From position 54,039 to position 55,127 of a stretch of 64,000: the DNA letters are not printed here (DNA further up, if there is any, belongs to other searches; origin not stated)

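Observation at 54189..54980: Phage-encoded Thg1-like 3-prime-5-prime nucleotidyltransferase: candidate tRNA 5-prime-end repair or anti-defence function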

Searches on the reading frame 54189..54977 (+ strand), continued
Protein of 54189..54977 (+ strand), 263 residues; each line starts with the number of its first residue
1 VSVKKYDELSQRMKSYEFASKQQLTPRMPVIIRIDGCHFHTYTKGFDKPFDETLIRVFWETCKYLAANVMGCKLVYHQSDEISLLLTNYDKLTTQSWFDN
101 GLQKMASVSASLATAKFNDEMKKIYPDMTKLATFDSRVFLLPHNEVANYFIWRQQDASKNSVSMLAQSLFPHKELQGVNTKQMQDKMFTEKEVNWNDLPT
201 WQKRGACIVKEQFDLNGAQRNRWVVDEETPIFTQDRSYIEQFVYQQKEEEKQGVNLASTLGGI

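Call 19: find_homologous_proteins(query=window:54189-54977:+, max_evalue=1e-20)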
Query window:54189-54977:+ (263 aa): 4778 proteins with E <= 1e-20 among 5228 candidates; the best 120 are listed.
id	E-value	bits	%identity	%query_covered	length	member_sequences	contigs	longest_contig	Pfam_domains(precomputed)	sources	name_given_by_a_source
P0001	1.2e-176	603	100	100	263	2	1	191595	PF04446.18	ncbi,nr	ncbi:MAG: hypothetical protein K0R18_164 [Bacillales bacterium]|nr:hypothetical protein [Bacillales 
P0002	2.2e-133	462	81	95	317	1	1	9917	PF04446.18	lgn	-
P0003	6.5e-130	450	81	91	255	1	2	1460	PF04446.18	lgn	-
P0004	1.0e-128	446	77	92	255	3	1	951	PF04446.18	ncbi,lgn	ncbi:tRNAHis guanylyltransferase [compost metagenome]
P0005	1.3e-126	439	78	91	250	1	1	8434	PF14413.12,PF04446.18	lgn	-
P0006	3.1e-114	399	69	91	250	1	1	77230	PF04446.18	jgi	jgi:tRNA(His) guanylyltransferase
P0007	3.1e-114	399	70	94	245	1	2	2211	PF04446.18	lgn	-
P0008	1.3e-113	397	67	92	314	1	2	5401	PF04446.18,PF04255.21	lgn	-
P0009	1.0e-112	394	67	93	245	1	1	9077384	PF04446.18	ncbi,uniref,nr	ncbi:tRNA(His) guanylyltransferase Thg1 family protein [Paenibacillus sp. HWE-109]|uniref:tRNA(His) 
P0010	1.2e-112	394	68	92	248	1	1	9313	PF04446.18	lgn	-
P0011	1.8e-112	393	70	92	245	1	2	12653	PF04446.18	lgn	-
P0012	5.9e-112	391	68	93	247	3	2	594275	PF04446.18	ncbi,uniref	ncbi:tRNA(His) guanylyltransferase Thg1 family protein [Bacillus sp. AG4(2022)]|uniref:tRNA(His) gua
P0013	6.1e-112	391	67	93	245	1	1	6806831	PF04446.18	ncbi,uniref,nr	ncbi:hypothetical protein C2I18_04235 [Paenibacillus sp. PK3_47]|uniref:tRNA(His) guanylyltransferas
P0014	1.5e-111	390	67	93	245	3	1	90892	PF04446.18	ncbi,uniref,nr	ncbi:tRNA(His) guanylyltransferase Thg1 family protein [Paenibacillus tyrfis]|uniref:tRNA(His) guany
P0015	1.7e-111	390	69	93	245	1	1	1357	PF04446.18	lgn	-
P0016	2.7e-111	389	69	90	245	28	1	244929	PF04446.18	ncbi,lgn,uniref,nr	ncbi:hypothetical protein B2J90_29000 (plasmid) [Bacillus tropicus]|uniref:tRNA(His) guanylyltransfe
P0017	9.8e-111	387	66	93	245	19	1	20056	PF04446.18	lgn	-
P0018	1.1e-110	387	67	93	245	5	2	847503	PF04446.18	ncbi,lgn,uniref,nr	ncbi:tRNA(His) guanylyltransferase Thg1 family protein [Paenibacillus kribbensis]|uniref:tRNA(His) g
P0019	1.1e-110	387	67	92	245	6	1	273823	PF04446.18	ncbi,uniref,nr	ncbi:tRNA(His) guanylyltransferase Thg1 family protein [Paenibacillus sedimenti]|uniref:tRNA(His) gu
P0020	2.7e-110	386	67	93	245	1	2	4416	PF04446.18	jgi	jgi:tRNA(His) guanylyltransferase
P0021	4.0e-110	385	67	92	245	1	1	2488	PF04446.18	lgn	-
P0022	4.2e-110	385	70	90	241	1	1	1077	PF04446.18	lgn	-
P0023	4.4e-110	385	67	92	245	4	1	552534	PF04446.18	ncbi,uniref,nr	ncbi:tRNA(His) guanylyltransferase Thg1 family protein [Paenibacillus sp. KQZ6P-2]|uniref:tRNA(His) 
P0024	4.9e-110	385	66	92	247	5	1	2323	PF04446.18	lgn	-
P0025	5.3e-110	385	66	92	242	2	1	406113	PF04446.18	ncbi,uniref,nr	ncbi:tRNA(His) guanylyltransferase Thg1 family protein [Bacillus sp. T33-2]|uniref:tRNA(His) guanyly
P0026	5.4e-110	385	65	93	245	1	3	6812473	PF04446.18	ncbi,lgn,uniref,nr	ncbi:tRNA(His) guanylyltransferase Thg1 family protein [Paenibacillus sp. FSL P2-0536]|uniref:tRNA(H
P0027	5.6e-110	385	66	93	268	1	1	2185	PF04446.18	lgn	-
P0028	5.7e-110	385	67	93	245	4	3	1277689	PF04446.18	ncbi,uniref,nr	ncbi:tRNA(His) guanylyltransferase Thg1 family protein [Paenibacillus polymyxa]|uniref:tRNA(His) gua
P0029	7.3e-110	385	67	94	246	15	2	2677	PF04446.18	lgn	-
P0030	1.0e-109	384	67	92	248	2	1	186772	PF04446.18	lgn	-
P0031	1.4e-109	384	66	93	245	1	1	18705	PF04446.18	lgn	-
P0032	2.1e-109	383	68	92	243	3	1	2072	PF04446.18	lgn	-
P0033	2.2e-109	383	67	92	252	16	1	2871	PF04446.18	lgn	-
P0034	4.2e-109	382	66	92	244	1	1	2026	PF04446.18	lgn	-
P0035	5.0e-109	382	66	92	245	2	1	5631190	PF04446.18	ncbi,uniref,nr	ncbi:tRNA(His) guanylyltransferase Thg1 family protein [Paenibacillus tuaregi]|uniref:tRNA(His) guan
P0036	5.6e-109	382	65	95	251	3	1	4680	PF04446.18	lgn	-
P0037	5.9e-109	382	67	90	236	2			PF04446.18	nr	nr:tRNA(His) guanylyltransferase Thg1 family protein [Paenibacillus elgii]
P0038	7.3e-109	381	68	90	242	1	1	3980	PF04446.18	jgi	jgi:tRNA(His) guanylyltransferase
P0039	8.7e-109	381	65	93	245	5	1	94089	PF04446.18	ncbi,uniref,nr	ncbi:tRNA(His) guanylyltransferase Thg1 family protein [Paenibacillus sp. N3.4]|uniref:tRNA(His) gua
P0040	1.2e-108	381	66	92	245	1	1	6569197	PF04446.18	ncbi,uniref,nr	ncbi:tRNA(His) guanylyltransferase Thg1 family protein [Paenibacillus hexagrammi]|uniref:tRNA(His) g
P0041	2.0e-108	380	67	92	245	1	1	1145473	PF04446.18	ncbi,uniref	ncbi:tRNA(His) guanylyltransferase Thg1 family protein [Paenibacillus sp. NPDC056579]|uniref:tRNA(Hi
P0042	2.8e-108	379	65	92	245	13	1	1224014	PF04446.18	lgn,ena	-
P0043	2.9e-108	379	68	92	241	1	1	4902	PF04446.18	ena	-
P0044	3.7e-108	379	66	93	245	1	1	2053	PF04446.18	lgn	-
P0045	4.4e-108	379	67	90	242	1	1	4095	PF04446.18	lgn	-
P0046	4.7e-108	379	66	93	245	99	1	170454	PF04446.18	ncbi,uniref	ncbi:tRNA(His) guanylyltransferase Thg1 family protein [Paenibacillus peoriae]|uniref:tRNA(His) guan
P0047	5.0e-108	379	67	92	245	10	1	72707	PF04446.18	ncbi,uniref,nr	ncbi:tRNA(His) guanylyltransferase Thg1 family protein [Paenibacillus sp. YN15]|uniref:tRNA(His) gua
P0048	5.6e-108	378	65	92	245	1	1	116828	PF04446.18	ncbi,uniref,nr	ncbi:tRNA(His) guanylyltransferase Thg1 family protein [Paenibacillus cremeus]|uniref:tRNAHis guanyl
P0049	6.5e-108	378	67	90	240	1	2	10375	PF04446.18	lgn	-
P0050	9.0e-108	378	65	93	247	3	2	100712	PF04446.18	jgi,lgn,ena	-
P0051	1.0e-107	378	64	93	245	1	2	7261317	PF04446.18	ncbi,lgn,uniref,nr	ncbi:guanylyltransferase [Paenibacillus baekrokdamisoli]|uniref:Guanylyltransferase n=1 Tax=Paenibac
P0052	1.5e-107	377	66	92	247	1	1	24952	PF04446.18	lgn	-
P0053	1.8e-107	377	68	90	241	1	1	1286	PF04446.18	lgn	-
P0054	1.9e-107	377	62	99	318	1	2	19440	PF04446.18,PF04255.21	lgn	-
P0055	1.9e-107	377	66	92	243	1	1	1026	PF04446.18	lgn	-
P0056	2.7e-107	376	66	92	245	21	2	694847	PF04446.18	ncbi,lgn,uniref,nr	ncbi:hypothetical protein ASD24_05325 [Paenibacillus sp. Root52]|uniref:tRNA(His) guanylyltransferas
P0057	3.1e-107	376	65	92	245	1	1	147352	PF04446.18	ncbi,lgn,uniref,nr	ncbi:tRNA(His) guanylyltransferase Thg1 family protein [Paenibacillus sp. UNC451MF]|uniref:tRNA(His)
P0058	3.5e-107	376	66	93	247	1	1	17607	PF04446.18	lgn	-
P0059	3.5e-107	376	66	92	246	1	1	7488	PF04446.18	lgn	-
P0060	4.1e-107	376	68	90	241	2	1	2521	PF04446.18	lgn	-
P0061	4.4e-107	375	66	93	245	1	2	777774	PF04446.18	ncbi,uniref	ncbi:tRNA(His) guanylyltransferase Thg1 family protein [Paenibacillus motobuensis]|uniref:tRNAHis gu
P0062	4.6e-107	375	66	90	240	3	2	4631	PF04446.18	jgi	jgi:tRNA(His) 5'-end guanylyltransferase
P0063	6.2e-107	375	67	90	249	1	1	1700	PF04446.18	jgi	jgi:tRNA(His) guanylyltransferase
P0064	6.4e-107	375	65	93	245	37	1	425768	PF04446.18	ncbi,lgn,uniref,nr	ncbi:hypothetical protein GNQ08_05535 [Paenibacillus macerans]|uniref:tRNAHis guanylyltransferase ca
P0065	6.7e-107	375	65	93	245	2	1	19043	PF04446.18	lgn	-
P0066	7.0e-107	375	66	93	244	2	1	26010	PF04446.18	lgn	-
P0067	8.0e-107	375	66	93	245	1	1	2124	PF04446.18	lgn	-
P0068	9.8e-107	374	66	92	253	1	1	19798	PF04446.18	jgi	jgi:tRNA(His) guanylyltransferase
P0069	1.1e-106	374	66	92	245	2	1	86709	PF04446.18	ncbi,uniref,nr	ncbi:tRNA(His) guanylyltransferase Thg1 family protein [Paenibacillus xylanexedens]|uniref:tRNA(His)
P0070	1.1e-106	374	65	92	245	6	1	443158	PF04446.18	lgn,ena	-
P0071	1.2e-106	374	65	92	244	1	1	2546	PF04446.18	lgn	-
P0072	1.4e-106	374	68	90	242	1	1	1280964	PF04446.18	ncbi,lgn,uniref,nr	ncbi:tRNA(His) guanylyltransferase Thg1 family protein [Lederbergia lenta]|uniref:tRNA(His) guanylyl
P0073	2.0e-106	373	67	93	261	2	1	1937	PF04446.18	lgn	-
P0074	2.6e-106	373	65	93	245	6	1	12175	PF04446.18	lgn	-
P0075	3.8e-106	372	65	90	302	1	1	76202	PF04446.18,PF04255.21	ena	-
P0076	4.8e-106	372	65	93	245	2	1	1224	PF04446.18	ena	-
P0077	5.7e-106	372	66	92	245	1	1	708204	PF04446.18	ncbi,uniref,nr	ncbi:tRNA(His) guanylyltransferase Thg1 family protein [Shimazuella sp. AN120528]|uniref:tRNA(His) g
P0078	7.2e-106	372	66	93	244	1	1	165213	PF04446.18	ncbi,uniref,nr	ncbi:tRNAHis guanylyltransferase [Bacillus phage Hobo]|uniref:tRNA-His guanylyltransferase n=2 Tax=C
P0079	9.9e-106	371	66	90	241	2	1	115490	PF04446.18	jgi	jgi:tRNA(His) 5'-end guanylyltransferase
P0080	1.2e-105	371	66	94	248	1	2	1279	PF04446.18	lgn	-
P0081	1.5e-105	370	64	93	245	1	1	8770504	PF04446.18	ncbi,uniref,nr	ncbi:tRNA(His) guanylyltransferase Thg1 family protein [Paenibacillus hamazuiensis]|uniref:tRNA(His)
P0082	2.5e-105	370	65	94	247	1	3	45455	PF04446.18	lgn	-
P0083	2.8e-105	370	61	94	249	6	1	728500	PF04446.18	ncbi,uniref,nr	ncbi:tRNA(His) guanylyltransferase Thg1 family protein [Paenibacillus harenae]|uniref:tRNA(His) 5'-e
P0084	2.8e-105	370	64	93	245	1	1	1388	PF04446.18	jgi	jgi:tRNA(His) guanylyltransferase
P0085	3.5e-105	369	65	92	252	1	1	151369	PF04446.18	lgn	-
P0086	4.5e-105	369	66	90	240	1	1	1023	PF04446.18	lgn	-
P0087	5.8e-105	369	65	93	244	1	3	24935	PF04446.18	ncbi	-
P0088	7.7e-105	368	67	90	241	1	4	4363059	PF04446.18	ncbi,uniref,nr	ncbi:tRNA(His) guanylyltransferase Thg1 family protein [Bacillus licheniformis]|uniref:tRNA(His) gua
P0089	7.8e-105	368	65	93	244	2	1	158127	PF04446.18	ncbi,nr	ncbi:putative tRNA-His guanylyltransferase [Bacillus phage PK16]|nr:putative tRNA-His guanylyltransf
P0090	7.8e-105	368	66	90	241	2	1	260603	PF04446.18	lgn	-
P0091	8.4e-105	368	65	93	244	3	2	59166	PF04446.18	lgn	-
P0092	8.9e-105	368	65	90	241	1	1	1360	PF04446.18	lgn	-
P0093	8.9e-105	368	65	90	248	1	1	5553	PF04446.18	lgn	-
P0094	9.7e-105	368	67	90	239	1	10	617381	PF04446.18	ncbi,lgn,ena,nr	ncbi:hypothetical protein J31TS2_20900 [Bacillus licheniformis]|nr:hypothetical protein J31TS2_20900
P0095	1.1e-104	368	65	93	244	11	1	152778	PF04446.18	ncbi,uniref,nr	ncbi:tRNA-His guanylyltransferase [Bacillus phage Bcp1]|uniref:Putative tRNA-His guanylyltransferase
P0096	1.2e-104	368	62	93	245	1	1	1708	PF04446.18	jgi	jgi:tRNA(His) guanylyltransferase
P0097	1.4e-104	367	65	93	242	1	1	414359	PF04446.18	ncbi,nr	ncbi:tRNA(His) guanylyltransferase Thg1 family protein (plasmid) [Brevibacillus halotolerans]|nr:tRN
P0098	1.5e-104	367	65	92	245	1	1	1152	PF04446.18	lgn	-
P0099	1.5e-104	367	66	88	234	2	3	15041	PF04446.18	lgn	-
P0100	1.7e-104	367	65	92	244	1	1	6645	PF04446.18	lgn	-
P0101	1.7e-104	367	64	93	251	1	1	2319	PF04446.18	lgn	-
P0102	1.8e-104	367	66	90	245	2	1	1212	PF04446.18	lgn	-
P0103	2.4e-104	366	62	95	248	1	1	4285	PF04446.18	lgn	-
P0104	2.8e-104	366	67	90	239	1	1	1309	PF04446.18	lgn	-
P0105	3.2e-104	366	64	93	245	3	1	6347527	PF04446.18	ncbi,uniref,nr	ncbi:tRNA(His) guanylyltransferase Thg1 family protein [Paenibacillus sp. N3/727]|uniref:tRNA(His) g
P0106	3.4e-104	366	66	90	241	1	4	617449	PF04446.18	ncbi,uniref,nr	ncbi:hypothetical protein FDF40_03815 [Clostridium sporogenes]|uniref:tRNA(His) guanylyltransferase 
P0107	3.7e-104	366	64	93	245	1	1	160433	PF04446.18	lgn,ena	-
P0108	4.0e-104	366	62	94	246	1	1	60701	PF04446.18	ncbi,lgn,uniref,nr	ncbi:tRNA(His) guanylyltransferase Thg1 family protein [Baia soyae]|uniref:tRNA(His)-5'-guanylyltran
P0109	4.2e-104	366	64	93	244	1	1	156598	PF04446.18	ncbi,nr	ncbi:putative tRNA-His guanylyltransferase [Bacillus phage CM1]|nr:putative tRNA-His guanylyltransfe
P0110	4.2e-104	366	66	90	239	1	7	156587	PF04446.18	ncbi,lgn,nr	ncbi:hypothetical protein B4092_4804 [Bacillus licheniformis]|nr:tRNA(His) guanylyltransferase Thg1 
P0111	4.4e-104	366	62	93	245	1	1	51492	PF04446.18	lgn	-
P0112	5.6e-104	365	64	92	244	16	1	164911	PF04446.18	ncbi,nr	ncbi:tRNA-His guanylyltransferase [Bacillus phage QCM8]|nr:tRNA-His guanylyltransferase [Bacillus ph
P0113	6.7e-104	365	63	94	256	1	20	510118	PF04446.18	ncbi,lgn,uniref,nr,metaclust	ncbi:tRNA(His) guanylyltransferase Thg1 family protein [Paenibacillus polymyxa]|uniref:tRNA(His) gua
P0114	7.4e-104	365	66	90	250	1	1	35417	PF04446.18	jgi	jgi:tRNA(His) guanylyltransferase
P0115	7.8e-104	365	65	93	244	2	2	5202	PF04446.18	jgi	-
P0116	7.9e-104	365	65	92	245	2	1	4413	PF04446.18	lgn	-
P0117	8.9e-104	365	64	92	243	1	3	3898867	PF04446.18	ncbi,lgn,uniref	ncbi:tRNA(His) guanylyltransferase Thg1 family protein [Sporosarcina sp. FSL W7-1283]|uniref:tRNA(Hi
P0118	9.8e-104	365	66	90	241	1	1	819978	PF04446.18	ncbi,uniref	ncbi:tRNA(His) guanylyltransferase Thg1 family protein [Bacillus licheniformis]|uniref:tRNA(His) gua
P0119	1.2e-103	364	66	90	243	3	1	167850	PF04446.18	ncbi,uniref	ncbi:tRNA(His) guanylyltransferase Thg1 family protein [Bacillus stercoris]|uniref:tRNA(His) guanyly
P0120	1.2e-103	364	66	90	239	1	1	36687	PF04446.18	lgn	-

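Call 20: get_annotated_region(hit=H1, flank=8000)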
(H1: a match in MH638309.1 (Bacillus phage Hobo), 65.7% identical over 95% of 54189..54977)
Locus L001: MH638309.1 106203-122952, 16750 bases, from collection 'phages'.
description: Bacillus phage Hobo, complete genome.
organism: Bacillus phage Hobo (NCBI taxid 2301683)
taxonomy: Viruses; Duplodnaviria; Heunggongvirae; Uroviricota; Caudoviricetes; Herelleviridae; Bastillevirinae; Caeruleovirus; Caeruleovirus BM15
host: Bacillus thuringiensis kurstaki; source: soil; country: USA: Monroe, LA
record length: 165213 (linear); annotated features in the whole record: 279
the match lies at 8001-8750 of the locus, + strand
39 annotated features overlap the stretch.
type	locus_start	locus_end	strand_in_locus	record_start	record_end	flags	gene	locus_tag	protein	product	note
CDS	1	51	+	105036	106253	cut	150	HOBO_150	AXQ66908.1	RecA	-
CDS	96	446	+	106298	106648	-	151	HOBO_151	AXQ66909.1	hypothetical protein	-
CDS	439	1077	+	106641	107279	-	152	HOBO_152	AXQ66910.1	RNA polymerase sigma factor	-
CDS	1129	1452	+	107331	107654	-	153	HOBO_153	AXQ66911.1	holin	-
CDS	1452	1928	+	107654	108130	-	154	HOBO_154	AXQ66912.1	hypothetical protein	-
CDS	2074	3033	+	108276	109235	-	155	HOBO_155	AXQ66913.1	phosphodiesterase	-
CDS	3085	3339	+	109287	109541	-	156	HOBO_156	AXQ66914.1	hypothetical protein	-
CDS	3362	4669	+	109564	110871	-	157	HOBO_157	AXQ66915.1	phosphatase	-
CDS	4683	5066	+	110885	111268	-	158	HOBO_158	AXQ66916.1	hypothetical protein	-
CDS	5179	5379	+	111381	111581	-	159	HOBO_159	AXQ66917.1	hypothetical protein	-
CDS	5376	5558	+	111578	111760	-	160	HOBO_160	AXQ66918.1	hypothetical protein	-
CDS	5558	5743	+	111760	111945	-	161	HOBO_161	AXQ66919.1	hypothetical protein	-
CDS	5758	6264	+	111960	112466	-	162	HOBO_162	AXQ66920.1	methyltransferase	-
CDS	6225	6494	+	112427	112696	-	163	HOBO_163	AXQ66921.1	hypothetical protein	-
CDS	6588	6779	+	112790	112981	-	164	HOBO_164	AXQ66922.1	hypothetical protein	-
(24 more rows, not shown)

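Call 21: get_annotated_region(hit=H17, flank=8000)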
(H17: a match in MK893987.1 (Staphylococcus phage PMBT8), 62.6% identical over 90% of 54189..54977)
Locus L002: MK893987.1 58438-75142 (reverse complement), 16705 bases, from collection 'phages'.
description: Staphylococcus phage PMBT8, complete genome.
organism: Staphylococcus phage PMBT8 (NCBI taxid 2590894)
taxonomy: Viruses; Duplodnaviria; Heunggongvirae; Uroviricota; Caudoviricetes; Sextaecvirus
host: Staphylococcus hyicus 07/02 4A; source: piglet; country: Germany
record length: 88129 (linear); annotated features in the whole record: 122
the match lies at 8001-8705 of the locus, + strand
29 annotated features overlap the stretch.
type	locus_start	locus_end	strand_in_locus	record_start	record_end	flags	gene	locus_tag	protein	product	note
CDS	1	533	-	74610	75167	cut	-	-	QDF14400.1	hypothetical protein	-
CDS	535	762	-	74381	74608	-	-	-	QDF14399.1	hypothetical protein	-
CDS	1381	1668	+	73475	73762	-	-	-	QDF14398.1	hypothetical protein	-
CDS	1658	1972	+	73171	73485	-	-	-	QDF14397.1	hypothetical protein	-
CDS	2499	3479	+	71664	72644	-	-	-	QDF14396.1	hypothetical protein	-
CDS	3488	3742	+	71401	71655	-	-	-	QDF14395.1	hypothetical protein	-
CDS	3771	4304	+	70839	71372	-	-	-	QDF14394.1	hypothetical protein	-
CDS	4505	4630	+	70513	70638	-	-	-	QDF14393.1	hypothetical protein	-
CDS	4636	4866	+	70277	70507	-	-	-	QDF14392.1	hypothetical protein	-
CDS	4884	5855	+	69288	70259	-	-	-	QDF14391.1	hypothetical protein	-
CDS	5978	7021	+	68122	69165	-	-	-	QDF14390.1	hypothetical protein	-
CDS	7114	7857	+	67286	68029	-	-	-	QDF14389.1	hypothetical protein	-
CDS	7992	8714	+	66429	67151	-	-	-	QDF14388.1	tRNAHis-5'-guanylyltransferase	-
CDS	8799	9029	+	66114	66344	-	-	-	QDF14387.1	hypothetical protein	-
CDS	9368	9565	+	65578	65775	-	-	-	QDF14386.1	hypothetical protein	-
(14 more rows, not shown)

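Call 34: find_related_loci(query=window:54189-54977:+, collection=viral_contigs, flank=10000)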
Query window:54189-54977:+ (263 aa) in viral_contigs; peptide patterns used: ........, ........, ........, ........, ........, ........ (x = any residue, [..] = any of these).
229 stretches matched a pattern; 217 encode a relative of the query (tblastn E <= 1e-3); the best 80 are kept; 80 distinct loci.
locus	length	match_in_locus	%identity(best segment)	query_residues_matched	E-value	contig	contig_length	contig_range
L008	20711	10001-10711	70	7-244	4e-116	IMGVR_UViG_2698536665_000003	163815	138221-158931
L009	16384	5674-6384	70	7-244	4e-116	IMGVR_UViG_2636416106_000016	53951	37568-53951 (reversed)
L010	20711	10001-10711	69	7-244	1e-115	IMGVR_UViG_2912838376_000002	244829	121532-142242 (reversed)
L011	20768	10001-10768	57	7-262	2e-95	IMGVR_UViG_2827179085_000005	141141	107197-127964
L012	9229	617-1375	51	7-237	1e-86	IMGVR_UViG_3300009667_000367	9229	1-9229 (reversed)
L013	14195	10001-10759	51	7-237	2e-86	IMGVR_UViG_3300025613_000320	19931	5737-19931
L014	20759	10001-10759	51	1-247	5e-81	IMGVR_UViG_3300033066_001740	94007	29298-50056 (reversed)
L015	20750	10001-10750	53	1-244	7e-81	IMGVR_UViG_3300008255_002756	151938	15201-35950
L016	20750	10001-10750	52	7-240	2e-80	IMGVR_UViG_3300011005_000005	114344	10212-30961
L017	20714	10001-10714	50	7-244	8e-80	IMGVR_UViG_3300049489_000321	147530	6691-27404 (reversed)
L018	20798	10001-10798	50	2-240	1e-79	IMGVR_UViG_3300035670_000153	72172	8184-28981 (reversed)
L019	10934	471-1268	48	7-247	1e-78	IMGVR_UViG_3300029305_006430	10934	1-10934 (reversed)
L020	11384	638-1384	52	1-243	2e-77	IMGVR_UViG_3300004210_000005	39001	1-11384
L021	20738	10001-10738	50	9-251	8e-77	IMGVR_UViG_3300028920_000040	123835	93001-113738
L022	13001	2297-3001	49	9-243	1e-76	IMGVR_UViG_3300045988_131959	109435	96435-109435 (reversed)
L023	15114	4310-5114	50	3-255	4e-76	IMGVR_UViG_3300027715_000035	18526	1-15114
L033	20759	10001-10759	49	7-243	3e-74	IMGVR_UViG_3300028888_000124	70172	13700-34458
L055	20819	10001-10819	48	7-247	3e-70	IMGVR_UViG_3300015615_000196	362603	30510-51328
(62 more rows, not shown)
